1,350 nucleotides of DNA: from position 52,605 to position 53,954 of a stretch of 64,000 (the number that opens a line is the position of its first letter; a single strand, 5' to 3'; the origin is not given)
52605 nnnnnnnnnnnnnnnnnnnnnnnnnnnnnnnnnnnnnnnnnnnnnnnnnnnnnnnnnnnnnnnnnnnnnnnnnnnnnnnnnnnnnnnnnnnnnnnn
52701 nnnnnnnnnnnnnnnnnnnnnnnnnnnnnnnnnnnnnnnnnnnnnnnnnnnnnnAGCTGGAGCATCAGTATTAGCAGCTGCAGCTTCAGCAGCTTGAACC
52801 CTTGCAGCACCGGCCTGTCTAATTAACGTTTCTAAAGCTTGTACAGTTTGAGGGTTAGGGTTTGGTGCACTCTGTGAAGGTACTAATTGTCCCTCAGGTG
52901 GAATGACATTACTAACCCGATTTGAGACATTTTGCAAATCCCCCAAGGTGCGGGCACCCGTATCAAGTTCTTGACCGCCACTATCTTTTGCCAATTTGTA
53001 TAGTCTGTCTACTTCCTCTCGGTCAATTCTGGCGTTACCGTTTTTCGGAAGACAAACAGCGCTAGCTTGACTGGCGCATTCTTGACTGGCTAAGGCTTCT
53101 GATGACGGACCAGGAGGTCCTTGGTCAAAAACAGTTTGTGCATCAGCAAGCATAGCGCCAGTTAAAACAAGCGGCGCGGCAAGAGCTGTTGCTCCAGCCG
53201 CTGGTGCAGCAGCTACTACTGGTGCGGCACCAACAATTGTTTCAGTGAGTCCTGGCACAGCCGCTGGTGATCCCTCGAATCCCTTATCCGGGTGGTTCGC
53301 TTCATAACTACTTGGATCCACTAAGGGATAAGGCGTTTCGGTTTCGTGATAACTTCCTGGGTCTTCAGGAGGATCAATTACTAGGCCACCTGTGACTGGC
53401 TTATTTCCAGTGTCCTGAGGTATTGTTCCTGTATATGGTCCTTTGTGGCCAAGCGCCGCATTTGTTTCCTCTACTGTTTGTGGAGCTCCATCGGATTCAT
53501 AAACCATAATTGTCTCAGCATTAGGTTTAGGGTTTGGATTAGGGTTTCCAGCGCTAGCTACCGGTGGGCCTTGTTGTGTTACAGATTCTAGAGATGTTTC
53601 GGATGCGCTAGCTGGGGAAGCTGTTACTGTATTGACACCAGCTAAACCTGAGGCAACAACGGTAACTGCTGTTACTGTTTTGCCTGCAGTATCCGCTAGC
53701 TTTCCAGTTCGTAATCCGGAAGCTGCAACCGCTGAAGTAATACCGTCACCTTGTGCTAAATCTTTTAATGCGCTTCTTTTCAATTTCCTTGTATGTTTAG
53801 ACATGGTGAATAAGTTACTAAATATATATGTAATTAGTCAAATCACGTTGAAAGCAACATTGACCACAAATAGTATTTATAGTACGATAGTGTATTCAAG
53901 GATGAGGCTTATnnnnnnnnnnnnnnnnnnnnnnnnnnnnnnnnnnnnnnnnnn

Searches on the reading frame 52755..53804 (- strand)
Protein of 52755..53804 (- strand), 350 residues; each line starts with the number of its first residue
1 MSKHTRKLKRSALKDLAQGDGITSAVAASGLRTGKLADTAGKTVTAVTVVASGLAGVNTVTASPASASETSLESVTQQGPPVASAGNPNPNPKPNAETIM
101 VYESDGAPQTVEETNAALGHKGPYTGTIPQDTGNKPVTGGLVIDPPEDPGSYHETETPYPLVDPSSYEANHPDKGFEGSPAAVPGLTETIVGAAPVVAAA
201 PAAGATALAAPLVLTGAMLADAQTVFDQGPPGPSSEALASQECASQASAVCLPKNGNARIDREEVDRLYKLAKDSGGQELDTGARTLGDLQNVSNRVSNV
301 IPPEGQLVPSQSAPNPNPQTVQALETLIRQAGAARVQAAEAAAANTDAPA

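Call 22: find_homologous_proteins(query=window:52755-53804:-, max_evalue=0.001)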
Query window:52755-53804:- (350 aa): 2 proteins with E <= 0.001 among 8000 candidates.
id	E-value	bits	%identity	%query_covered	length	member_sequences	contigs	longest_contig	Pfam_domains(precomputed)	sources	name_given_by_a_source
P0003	3.3e-216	735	100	100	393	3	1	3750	-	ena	-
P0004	1.1e-143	496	100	69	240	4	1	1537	-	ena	-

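Call 72: search_protein_families(library=pfam, proteins=[window:52755-53804:-], max_evalue=5)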
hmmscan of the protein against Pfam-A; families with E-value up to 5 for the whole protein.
window:52755-53804:- (350 aa): 0 families

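Call 74: search_solved_structures(query=window:52755-53804:-, max_evalue=10)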
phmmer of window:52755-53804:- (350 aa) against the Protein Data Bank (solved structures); distinct sequences matched with E-value up to 10: 1.
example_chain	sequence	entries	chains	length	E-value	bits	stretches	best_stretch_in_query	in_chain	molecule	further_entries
9rps_D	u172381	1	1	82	0.46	12.8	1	238-285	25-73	Phage lipoprotein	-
